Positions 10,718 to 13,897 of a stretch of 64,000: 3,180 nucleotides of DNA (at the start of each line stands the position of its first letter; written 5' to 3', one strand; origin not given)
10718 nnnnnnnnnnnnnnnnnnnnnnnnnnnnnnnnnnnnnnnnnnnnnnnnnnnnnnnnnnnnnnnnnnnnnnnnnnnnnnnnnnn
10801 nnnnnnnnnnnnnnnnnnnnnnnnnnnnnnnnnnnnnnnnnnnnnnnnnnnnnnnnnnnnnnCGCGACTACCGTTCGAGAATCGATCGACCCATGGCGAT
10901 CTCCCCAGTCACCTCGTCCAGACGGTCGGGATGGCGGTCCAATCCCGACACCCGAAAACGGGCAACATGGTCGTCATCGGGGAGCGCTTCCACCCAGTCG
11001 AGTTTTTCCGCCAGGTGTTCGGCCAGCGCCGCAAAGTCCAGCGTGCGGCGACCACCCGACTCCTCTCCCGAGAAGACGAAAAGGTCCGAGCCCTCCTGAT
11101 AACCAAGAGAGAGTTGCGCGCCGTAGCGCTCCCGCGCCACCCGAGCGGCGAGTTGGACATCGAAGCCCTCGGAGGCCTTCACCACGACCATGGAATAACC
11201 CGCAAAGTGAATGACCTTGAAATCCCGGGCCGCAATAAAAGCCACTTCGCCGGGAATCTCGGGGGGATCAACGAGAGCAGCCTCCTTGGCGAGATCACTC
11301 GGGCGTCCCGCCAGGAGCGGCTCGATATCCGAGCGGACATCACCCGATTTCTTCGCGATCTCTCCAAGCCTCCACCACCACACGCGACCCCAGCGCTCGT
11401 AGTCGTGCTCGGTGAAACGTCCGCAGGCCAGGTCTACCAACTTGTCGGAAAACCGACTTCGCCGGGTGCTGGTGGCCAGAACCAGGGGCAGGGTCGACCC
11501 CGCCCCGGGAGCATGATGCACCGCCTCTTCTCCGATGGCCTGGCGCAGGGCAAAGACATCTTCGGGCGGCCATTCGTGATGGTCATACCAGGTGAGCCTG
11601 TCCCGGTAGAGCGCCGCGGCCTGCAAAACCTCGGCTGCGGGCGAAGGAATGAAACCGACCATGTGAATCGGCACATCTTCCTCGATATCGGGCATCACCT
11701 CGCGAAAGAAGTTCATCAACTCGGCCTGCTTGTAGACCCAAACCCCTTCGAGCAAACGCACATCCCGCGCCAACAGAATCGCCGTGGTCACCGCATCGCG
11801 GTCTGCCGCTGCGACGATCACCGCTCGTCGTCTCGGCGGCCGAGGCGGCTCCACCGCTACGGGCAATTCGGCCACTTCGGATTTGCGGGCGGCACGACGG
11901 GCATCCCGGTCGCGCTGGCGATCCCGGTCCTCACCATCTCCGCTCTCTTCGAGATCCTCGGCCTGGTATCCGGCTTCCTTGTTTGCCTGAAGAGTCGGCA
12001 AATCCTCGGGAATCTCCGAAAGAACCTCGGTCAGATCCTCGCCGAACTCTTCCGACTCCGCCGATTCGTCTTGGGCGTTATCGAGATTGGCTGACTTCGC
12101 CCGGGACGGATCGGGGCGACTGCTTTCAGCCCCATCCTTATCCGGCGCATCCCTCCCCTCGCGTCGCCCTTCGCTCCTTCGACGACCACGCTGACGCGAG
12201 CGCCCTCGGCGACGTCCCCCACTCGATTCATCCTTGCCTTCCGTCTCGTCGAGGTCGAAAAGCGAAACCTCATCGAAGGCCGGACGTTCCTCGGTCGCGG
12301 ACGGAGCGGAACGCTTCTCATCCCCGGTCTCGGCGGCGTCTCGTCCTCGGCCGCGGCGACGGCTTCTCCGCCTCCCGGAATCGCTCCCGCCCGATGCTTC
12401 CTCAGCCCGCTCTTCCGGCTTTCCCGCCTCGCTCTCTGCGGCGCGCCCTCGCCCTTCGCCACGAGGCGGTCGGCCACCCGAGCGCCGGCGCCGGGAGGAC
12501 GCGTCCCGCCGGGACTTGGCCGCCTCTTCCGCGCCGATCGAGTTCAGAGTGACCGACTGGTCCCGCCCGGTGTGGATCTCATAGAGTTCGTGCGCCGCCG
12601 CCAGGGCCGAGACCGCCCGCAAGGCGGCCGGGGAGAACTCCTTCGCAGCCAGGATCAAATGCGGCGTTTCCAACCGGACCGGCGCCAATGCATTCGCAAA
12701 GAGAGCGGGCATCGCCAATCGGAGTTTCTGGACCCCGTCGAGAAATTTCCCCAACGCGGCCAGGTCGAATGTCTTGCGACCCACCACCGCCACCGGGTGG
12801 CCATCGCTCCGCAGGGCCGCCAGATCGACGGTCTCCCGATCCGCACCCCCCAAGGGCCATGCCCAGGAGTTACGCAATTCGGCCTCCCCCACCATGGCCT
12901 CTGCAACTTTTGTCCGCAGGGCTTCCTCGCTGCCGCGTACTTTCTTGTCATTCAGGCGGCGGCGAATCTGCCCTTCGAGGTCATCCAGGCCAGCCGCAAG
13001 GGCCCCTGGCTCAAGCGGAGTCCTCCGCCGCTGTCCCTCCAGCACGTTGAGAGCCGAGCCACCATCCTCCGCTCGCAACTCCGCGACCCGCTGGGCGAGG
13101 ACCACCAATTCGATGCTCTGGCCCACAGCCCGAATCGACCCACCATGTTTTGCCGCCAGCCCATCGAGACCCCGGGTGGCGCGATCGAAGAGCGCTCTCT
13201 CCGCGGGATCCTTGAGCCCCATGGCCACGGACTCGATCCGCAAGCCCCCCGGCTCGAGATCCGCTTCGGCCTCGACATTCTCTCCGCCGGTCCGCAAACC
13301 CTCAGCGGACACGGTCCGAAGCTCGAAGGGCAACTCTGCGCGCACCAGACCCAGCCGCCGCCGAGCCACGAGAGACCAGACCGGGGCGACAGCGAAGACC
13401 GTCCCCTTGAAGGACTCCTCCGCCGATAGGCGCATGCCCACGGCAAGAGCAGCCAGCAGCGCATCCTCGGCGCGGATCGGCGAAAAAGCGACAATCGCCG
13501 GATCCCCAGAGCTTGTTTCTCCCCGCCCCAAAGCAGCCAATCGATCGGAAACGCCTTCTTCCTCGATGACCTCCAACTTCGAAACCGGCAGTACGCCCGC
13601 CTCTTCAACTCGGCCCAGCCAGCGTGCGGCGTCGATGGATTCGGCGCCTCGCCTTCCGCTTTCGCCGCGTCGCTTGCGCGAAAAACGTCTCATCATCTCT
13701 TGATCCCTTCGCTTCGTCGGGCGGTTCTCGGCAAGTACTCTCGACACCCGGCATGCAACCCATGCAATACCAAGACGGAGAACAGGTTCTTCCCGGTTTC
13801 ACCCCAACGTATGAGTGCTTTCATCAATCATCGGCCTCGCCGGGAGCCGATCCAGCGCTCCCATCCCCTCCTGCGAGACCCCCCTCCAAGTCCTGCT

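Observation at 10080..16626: Co-oriented block: tiny membrane protein - Dgt dGTPase - two orphan proteins - lone QueE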

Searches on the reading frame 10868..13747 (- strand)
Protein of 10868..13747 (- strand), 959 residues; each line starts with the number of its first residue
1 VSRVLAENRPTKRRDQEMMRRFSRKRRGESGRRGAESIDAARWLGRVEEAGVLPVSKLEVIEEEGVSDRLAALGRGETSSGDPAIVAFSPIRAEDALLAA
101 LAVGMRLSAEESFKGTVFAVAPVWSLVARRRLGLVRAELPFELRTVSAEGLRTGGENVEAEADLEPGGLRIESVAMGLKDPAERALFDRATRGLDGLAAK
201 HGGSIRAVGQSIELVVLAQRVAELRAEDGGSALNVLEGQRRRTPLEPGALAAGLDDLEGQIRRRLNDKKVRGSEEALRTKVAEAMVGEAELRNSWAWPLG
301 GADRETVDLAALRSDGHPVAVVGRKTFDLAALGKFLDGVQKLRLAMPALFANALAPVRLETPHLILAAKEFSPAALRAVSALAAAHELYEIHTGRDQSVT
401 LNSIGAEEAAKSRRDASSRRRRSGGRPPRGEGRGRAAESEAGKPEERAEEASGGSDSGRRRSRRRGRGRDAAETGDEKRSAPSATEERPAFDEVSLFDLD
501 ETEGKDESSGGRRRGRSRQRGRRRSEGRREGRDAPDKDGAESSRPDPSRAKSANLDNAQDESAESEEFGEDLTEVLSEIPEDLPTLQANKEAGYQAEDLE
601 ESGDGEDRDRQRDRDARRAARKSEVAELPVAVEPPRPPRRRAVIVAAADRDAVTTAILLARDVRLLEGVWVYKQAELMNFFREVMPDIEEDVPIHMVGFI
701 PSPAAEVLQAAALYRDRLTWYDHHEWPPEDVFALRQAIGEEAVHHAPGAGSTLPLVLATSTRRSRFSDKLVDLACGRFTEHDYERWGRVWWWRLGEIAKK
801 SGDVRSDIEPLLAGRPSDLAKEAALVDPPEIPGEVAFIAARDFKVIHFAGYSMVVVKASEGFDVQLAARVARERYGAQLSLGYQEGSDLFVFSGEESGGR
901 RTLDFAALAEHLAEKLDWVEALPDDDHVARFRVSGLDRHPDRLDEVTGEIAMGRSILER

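Call 4: search_protein_families(library=pfam, proteins=[window:10868-13747:-], max_evalue=0.1)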
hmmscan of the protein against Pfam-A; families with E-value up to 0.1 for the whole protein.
window:10868-13747:- (959 aa): 0 families

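Call 5: search_protein_families(library=ncbifam, proteins=[window:10868-13747:-], max_evalue=0.1)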
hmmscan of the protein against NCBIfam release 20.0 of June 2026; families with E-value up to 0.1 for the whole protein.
window:10868-13747:- (959 aa): 0 families

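Call 9: find_homologous_proteins(query=window:10868-13747:-)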
Query window:10868-13747:- (959 aa): 104 proteins with E <= 0.001 among 8000 candidates.
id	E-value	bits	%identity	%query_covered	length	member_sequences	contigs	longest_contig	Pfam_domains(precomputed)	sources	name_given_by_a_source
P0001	0.0e+0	1972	97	98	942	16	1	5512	-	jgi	-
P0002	0.0e+0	1802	89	98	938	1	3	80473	-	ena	-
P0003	0.0e+0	1337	65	98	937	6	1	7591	-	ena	-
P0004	0.0e+0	1334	67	97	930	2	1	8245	-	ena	-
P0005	0.0e+0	1332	67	98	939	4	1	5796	-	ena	-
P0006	0.0e+0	1329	66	98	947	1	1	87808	-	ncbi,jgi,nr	ncbi:MAG: hypothetical protein P8Q97_16595 [Myxococcota bacterium]|jgi:hypothetical protein|nr:hypot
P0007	0.0e+0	1328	67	98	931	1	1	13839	-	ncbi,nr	ncbi:MAG: hypothetical protein NZ990_10105 [Myxococcota bacterium]|nr:hypothetical protein [Myxococc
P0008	0.0e+0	1308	65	98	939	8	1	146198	-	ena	-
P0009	0.0e+0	1306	64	98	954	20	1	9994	-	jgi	jgi:hypothetical protein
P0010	0.0e+0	1293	64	98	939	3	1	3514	-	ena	-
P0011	0.0e+0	1284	64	98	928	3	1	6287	-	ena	-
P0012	0.0e+0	1274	64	98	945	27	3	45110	-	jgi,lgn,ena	jgi:hypothetical protein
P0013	0.0e+0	1274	64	98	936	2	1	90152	-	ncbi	-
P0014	1.0e-292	992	51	98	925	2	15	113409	-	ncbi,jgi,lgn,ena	jgi:hypothetical protein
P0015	1.3e-285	969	63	42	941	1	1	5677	-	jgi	jgi:hypothetical protein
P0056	7.9e-213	728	61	33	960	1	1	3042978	-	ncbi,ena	-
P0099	1.1e-167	578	53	33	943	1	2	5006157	-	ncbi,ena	-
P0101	9.3e-68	248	38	40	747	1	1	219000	-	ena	-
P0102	1.9e-49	187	37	33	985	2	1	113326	-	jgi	jgi:hypothetical protein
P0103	1.3e-41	161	38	35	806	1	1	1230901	-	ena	-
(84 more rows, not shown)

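Call 12: find_encoding_contigs(protein=P0099, flank=10000, max_places=2)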
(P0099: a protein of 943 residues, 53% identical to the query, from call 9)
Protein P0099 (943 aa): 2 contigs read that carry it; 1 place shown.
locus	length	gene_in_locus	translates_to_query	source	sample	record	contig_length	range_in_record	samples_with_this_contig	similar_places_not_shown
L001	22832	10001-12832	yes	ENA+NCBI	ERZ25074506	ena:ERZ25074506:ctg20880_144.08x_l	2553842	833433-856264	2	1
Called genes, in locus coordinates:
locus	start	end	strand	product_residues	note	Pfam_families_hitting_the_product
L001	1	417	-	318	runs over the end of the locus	PF00248:Aldo_ket_red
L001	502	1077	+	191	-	PF06175:MiaE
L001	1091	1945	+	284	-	PF00561:Abhydrolase_1, PF12146:Hydrolase_4, PF12697:Abhydrolase_6, PF03096:Ndr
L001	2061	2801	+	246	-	PF01738:DLH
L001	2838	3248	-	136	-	PF13103:TonB_2 (weak), PF03544:TonB_C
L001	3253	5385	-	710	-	PF07715:Plug, PF00593:TonB_dep_Rec_b-barrel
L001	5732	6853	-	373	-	PF00266:Aminotran_5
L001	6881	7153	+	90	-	-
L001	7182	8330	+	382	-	PF01966:HD, PF13286:HD_assoc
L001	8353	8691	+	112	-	PF03091:CutA1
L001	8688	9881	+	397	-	-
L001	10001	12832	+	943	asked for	-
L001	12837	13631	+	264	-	PF13353:Fer4_12 (weak), PF04055:Radical_SAM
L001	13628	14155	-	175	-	PF08645:PNK3P (weak), PF13419:HAD_2 (faint), PF00702:Hydrolase (weak), PF13242:Hydrolase_like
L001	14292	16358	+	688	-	-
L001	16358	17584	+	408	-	-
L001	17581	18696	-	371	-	PF10023:Aminopep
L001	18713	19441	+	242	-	PF06325:PrmA, PF05175:MTS (faint), PF13847:Methyltransf_31 (weak), PF13649:Methyltransf_25 (weak)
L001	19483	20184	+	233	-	PF00702:Hydrolase, PF13419:HAD_2, PF13242:Hydrolase_like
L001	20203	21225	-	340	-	-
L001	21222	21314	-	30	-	-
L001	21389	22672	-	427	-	PF00067:p450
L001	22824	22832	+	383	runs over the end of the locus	PF04389:Peptidase_M28 (weak), PF01546:Peptidase_M20, PF07687:M20_dimer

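Call 13: find_encoding_contigs(protein=P0056, flank=10000, max_places=2)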
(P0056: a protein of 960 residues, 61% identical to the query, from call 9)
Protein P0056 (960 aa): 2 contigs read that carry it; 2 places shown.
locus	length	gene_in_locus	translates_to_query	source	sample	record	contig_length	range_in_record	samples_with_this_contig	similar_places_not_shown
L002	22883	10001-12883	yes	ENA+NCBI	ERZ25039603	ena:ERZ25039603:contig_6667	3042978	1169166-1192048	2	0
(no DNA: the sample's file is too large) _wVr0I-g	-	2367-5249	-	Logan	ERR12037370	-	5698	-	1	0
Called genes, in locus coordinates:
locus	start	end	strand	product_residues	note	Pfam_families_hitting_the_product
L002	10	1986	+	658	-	PF07715:Plug, PF00593:TonB_dep_Rec_b-barrel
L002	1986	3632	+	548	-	-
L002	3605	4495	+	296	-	-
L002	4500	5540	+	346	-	-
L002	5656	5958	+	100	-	PF13103:TonB_2 (weak), PF03544:TonB_C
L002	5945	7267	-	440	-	PF00266:Aminotran_5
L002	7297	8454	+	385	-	PF01966:HD, PF13286:HD_assoc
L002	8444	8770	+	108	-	PF03091:CutA1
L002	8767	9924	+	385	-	-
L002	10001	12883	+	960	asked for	-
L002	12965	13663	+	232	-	PF04055:Radical_SAM, PF13353:Fer4_12 (weak)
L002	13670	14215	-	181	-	PF00702:Hydrolase (weak), PF08645:PNK3P (weak), PF13419:HAD_2 (faint), PF13242:Hydrolase_like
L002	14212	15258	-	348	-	PF02504:FA_synthesis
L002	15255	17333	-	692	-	PF11992:TgpA_N, PF01841:Transglut_core, PF13559:DUF4129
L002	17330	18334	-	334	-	PF01882:DUF58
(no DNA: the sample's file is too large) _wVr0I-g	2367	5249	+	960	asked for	-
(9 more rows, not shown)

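Call 14: find_encoding_contigs(protein=P0103, flank=10000, max_places=2)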
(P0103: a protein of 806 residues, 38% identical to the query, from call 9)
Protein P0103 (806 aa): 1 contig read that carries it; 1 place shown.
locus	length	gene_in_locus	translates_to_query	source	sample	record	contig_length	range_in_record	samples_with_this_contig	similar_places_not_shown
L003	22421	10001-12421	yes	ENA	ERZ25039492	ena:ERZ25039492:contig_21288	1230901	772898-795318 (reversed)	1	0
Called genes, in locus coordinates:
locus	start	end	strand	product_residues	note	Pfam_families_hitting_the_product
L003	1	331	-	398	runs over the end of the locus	PF13193:AMP-binding_C (weak)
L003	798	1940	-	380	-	-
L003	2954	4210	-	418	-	PF00248:Aldo_ket_red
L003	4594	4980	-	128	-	-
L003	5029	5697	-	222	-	-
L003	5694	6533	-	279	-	PF00266:Aminotran_5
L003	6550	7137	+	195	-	-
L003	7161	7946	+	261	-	-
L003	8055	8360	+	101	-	PF03091:CutA1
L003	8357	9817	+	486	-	-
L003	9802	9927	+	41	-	-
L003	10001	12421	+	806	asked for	-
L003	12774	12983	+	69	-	-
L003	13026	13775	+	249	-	-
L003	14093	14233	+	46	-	-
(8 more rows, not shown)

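Call 15: find_encoding_contigs(protein=P0101, flank=10000, max_places=2)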
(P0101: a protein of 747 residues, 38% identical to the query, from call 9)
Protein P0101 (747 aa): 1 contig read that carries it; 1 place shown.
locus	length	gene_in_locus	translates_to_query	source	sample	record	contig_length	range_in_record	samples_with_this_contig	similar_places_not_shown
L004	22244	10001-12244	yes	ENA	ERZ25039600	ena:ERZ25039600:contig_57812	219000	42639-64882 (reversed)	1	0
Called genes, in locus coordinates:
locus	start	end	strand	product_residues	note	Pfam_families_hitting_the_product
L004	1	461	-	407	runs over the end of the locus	-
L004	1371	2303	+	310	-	PF04909:Amidohydro_2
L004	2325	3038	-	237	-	PF13417:GST_N_3, PF13409:GST_N_2, PF17171:GST_C_6 (weak)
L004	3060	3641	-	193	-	PF00248:Aldo_ket_red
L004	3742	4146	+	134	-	-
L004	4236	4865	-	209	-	-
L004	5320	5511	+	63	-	-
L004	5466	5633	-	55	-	-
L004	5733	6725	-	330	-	PF00266:Aminotran_5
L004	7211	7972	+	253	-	-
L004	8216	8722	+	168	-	PF13286:HD_assoc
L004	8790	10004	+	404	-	-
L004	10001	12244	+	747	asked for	-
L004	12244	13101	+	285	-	-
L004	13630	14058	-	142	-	-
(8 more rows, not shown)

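Call 16: find_encoding_contigs(protein=P0102, flank=10000, max_places=2)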
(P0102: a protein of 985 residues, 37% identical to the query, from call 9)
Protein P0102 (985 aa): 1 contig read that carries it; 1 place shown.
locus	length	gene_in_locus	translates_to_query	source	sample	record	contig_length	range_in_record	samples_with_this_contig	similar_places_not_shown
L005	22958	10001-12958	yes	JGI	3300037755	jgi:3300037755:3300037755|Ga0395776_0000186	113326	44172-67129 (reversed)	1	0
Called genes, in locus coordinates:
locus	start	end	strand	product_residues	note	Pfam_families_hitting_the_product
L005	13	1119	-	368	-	PF00437:T2SSE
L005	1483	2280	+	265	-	-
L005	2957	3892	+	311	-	-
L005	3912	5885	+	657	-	-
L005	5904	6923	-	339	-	PF00266:Aminotran_5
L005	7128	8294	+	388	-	PF01966:HD, PF13286:HD_assoc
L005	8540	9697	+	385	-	-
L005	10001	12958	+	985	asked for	-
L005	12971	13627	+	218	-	PF04055:Radical_SAM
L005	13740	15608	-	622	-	PF13667:ThiC-associated, PF01964:ThiC_Rad_SAM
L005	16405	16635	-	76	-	PF12728:HTH_17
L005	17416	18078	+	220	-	PF00196:GerE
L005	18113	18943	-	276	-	PF13442:Cytochrome_CBB3 (faint), PF03150:CCP_MauG, PF00034:Cytochrom_C (faint)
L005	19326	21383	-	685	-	PF25170:TPR_WDR35 (faint), PF00069:Pkinase, PF07714:PK_Tyr_Ser-Thr, PF03109:ABC1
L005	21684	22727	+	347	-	PF01171:ATP_bind_3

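Call 26: find_related_loci(query=A2, collection=genome_contigs, flank=10000)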
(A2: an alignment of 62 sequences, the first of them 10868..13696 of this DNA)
Query A2 (942 aa) in genome_contigs; peptide patterns used: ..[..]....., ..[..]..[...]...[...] (x = any residue, [..] = any of these).
189 stretches matched a pattern; 167 encode a relative of the query (tblastn E <= 1e-3); the best 80 are kept; 80 distinct loci.
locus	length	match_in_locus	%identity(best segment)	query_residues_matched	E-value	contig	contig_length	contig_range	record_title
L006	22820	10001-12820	64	1-942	0e+0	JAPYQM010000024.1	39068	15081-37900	MAG: Myxococcota bacterium isolate PW2.metabat2.22_sub PW2_1267_length_39068_cov_14.419732, whole genome shotgun sequenc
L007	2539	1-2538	63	52-894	0e+0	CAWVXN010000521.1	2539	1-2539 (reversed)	MAG TPA_asm: uncultured Myxococcales bacterium isolate ERR3589570_metabat2_78 genome assembly, contig: ERZ7463457.48526,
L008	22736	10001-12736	51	18-941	0e+0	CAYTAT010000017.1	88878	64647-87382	MAG TPA_asm: uncultured Spirochaetaceae bacterium isolate SRP308112_co1_388 genome assembly, contig: NODE_165_length_888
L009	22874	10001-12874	52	1-942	0e+0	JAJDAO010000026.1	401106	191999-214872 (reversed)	MAG: Deltaproteobacteria bacterium isolate OFTM73 OFTM73_25, whole genome shotgun sequence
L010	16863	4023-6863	45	2-942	0e+0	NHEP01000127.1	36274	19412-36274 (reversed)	MAG: bacterium TMED88 isolate TMED88 MHASMcontig_381749, whole genome shotgun sequence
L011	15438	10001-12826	47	2-942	0e+0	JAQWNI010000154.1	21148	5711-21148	MAG: Myxococcota bacterium isolate cluster2_bin.176 k141_1720554, whole genome shotgun sequence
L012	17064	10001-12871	46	20-942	0e+0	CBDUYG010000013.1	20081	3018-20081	MAG TPA_asm: uncultured Myxococcales bacterium isolate SRR22302373_binner13_Refined_55 genome assembly, contig: ERZ25073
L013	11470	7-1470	72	454-942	0e+0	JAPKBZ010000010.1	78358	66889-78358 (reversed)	MAG: Myxococcota bacterium isolate ANT-51 NODE_124_length_78358_cov_18.090788, whole genome shotgun sequence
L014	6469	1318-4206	42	14-936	0e+0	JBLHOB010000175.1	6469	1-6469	MAG: Myxococcota bacterium isolate 3300055726_23 Ga0535650_0023507, whole genome shotgun sequence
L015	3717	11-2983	41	26-942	0e+0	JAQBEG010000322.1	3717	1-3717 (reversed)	MAG: Deltaproteobacteria bacterium isolate MAG_424_bin-21 424_bin-21_ctg-322, whole genome shotgun sequence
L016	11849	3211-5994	49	2-942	0e+0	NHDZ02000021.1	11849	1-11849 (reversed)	MAG: Proteobacteria bacterium TMED72 NHDZ01000106.1, whole genome shotgun sequence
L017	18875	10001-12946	43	10-941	0e+0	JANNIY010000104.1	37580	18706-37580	MAG: Deltaproteobacteria bacterium isolate SOY_40_metabat_221 SOY_40_k141_3135709, whole genome shotgun sequence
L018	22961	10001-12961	42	1-942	0e+0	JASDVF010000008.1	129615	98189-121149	MAG: Myxococcota bacterium isolate P24860_114_MAG_114 P24860_114_S12_mspades_121_length_129615_cov_17, whole genome shot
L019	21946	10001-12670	42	20-941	0e+0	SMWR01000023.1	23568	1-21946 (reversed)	MAG: Deltaproteobacteria bacterium isolate N075bin65 k141_82892, whole genome shotgun sequence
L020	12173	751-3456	45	21-941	0e+0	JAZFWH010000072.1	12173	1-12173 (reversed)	MAG: Myxococcota bacterium isolate BS3bin.41 BS3bin.41_72, whole genome shotgun sequence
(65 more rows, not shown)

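Call 31: search_protein_families(library=padloc, proteins=[window:10868-13696:-], max_evalue=0.01)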
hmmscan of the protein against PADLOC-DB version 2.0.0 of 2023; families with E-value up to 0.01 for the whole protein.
window:10868-13696:- (942 aa): 0 families

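Call 32: search_protein_families(library=phrogs, proteins=[window:10868-13696:-], max_evalue=0.01)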
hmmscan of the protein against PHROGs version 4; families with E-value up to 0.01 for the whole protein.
window:10868-13696:- (942 aa): 0 families

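Call 35: predict_structure(alignment_id=A2)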
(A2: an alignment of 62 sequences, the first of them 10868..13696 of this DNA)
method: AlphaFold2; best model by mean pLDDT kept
length: 942 residues; sequences in the alignment: 62
mean_pLDDT: 77.1   pTM: 0.50
mean pLDDT of the five models: 77.1, 76.9, 76.6, 76.4, 74.9
residues with pLDDT >= 90: 507; 70-90: 162; 50-70: 49; < 50: 224
segments of 3 or more residues with pLDDT < 50: 1-17, 397-426, 428-527, 529-588, 606-621
pLDDT, mean of each block of 10 residues (from residue 1): 34 47 95 93 95 96 95 94 97 95 92 92 96 75 56 85 92 96 93 92 93 88 88 92 91 89 94 94 88 96 97 96 90 92 94 96 95 89 87 52 37 37 41 35 34 36 35 29 31 33 38 40 46 43 34 34 33 34 42 62 52 42 84 94 89 95 94 93 91 93 95 93 94 93 81 88 81 90 93 81 86 89 95 92 92 93 94 86 73 95 92 94 95 87 73
secondary structure, 60 per line:
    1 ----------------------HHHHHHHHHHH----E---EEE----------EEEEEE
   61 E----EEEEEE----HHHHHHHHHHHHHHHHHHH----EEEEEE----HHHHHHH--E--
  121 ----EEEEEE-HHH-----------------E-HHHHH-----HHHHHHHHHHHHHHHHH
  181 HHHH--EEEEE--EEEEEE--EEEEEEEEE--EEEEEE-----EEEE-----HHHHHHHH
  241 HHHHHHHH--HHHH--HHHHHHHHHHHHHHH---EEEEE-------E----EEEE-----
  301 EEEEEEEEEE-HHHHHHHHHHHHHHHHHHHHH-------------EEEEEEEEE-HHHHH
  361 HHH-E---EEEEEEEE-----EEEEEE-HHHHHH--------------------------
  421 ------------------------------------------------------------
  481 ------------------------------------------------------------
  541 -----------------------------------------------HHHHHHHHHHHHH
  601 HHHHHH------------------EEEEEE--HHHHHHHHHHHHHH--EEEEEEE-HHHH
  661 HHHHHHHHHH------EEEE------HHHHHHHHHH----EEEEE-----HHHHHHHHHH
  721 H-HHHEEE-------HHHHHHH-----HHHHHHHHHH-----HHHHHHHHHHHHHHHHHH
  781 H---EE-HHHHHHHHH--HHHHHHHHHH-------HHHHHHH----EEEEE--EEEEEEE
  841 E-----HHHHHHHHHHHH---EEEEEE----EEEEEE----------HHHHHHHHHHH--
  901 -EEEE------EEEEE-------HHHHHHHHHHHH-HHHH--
elements in order (helices of 4 or more, strands of 3 or more residues): H23-33 E42-44 E55-61 E66-71 H76-94 E99-104 H109-115 E125-130 H154-158 H164-184 E187-191 E194-199 E202-210 E213-218 E224-227 H233-248 H251-254 H257-271 E275-279 E292-295 E301-310 H312-332 E346-354 H356-363 E369-376 E382-387 H389-394 H588-606 E625-630 H633-646 E649-655 H657-670 E677-680 H687-696 E701-705 H711-721 E726-728 H736-742 H748-757 H763-781 H788-796 H799-808 H816-822 E827-831 E834-841 H847-858 E862-867 E872-877 H888-898 E902-905 E912-916 H924-935 H937-940
